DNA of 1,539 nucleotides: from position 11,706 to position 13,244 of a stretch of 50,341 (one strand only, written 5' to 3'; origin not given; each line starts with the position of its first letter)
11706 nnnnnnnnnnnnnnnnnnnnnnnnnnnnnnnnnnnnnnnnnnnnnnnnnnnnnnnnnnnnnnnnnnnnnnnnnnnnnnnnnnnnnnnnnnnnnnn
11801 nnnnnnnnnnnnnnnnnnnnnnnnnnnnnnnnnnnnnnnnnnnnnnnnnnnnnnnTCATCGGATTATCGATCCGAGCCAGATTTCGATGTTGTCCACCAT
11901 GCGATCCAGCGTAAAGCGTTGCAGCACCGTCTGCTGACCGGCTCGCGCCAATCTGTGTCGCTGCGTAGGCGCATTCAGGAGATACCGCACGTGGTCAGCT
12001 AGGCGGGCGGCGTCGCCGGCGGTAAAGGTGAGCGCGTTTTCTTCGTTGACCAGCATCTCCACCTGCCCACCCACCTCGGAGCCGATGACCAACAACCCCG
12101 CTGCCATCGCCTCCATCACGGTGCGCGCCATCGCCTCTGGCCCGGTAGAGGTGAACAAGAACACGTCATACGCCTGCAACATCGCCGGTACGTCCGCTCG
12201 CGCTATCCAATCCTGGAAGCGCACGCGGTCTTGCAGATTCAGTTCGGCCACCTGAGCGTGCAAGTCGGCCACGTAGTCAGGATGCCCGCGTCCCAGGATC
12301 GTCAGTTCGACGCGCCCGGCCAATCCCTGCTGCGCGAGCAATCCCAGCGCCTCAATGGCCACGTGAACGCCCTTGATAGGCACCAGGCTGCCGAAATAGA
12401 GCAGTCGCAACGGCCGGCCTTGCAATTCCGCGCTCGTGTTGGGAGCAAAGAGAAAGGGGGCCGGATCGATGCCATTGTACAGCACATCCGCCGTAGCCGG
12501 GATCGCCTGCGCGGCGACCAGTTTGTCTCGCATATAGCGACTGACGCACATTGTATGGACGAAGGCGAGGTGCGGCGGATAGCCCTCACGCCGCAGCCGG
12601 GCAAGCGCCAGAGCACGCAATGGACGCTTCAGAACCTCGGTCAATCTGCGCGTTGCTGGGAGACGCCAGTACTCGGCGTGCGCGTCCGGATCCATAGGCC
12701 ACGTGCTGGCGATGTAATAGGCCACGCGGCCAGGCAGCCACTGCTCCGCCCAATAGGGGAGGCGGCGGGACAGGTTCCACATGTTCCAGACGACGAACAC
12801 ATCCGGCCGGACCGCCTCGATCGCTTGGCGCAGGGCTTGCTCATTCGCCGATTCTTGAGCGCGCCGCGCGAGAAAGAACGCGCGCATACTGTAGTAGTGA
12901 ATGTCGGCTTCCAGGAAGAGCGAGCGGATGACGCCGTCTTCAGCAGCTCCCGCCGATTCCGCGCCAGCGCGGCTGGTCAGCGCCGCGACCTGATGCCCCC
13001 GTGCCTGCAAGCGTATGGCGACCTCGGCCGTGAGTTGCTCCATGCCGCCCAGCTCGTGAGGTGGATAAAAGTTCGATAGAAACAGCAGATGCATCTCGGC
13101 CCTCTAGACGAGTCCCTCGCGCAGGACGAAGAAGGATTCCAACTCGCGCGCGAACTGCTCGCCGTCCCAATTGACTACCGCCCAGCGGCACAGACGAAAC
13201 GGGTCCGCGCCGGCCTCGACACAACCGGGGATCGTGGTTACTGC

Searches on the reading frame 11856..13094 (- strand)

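Call 77: search_protein_families(library=pfam, proteins=[window:11856-13094:-], max_evalue=0.00001)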
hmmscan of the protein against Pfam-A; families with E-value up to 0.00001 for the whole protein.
window:11856-13094:- (412 aa): 5 families
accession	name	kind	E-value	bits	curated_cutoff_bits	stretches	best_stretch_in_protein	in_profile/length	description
PF00534.26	Glycos_transf_1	-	8e-30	104.1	26.4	1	226-388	13-171/172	Glycosyl transferases group 1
PF13692.12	Glyco_trans_1_4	-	2e-26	93.4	27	1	230-374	3-141/142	Glycosyl transferases group 1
PF13524.12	Glyco_trans_1_2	-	9.6e-16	58.5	25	1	262-403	15-142/144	Glycosyl transferase-like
PF13439.12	Glyco_transf_4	-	6.9e-13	49.4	28.5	1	16-211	2-168/170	Glycosyltransferase Family 4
PF20706.3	GT4-conflict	-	1.1e-09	38.3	26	1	220-351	190-323/385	Family 4 Glycosyltransferase in conflict systems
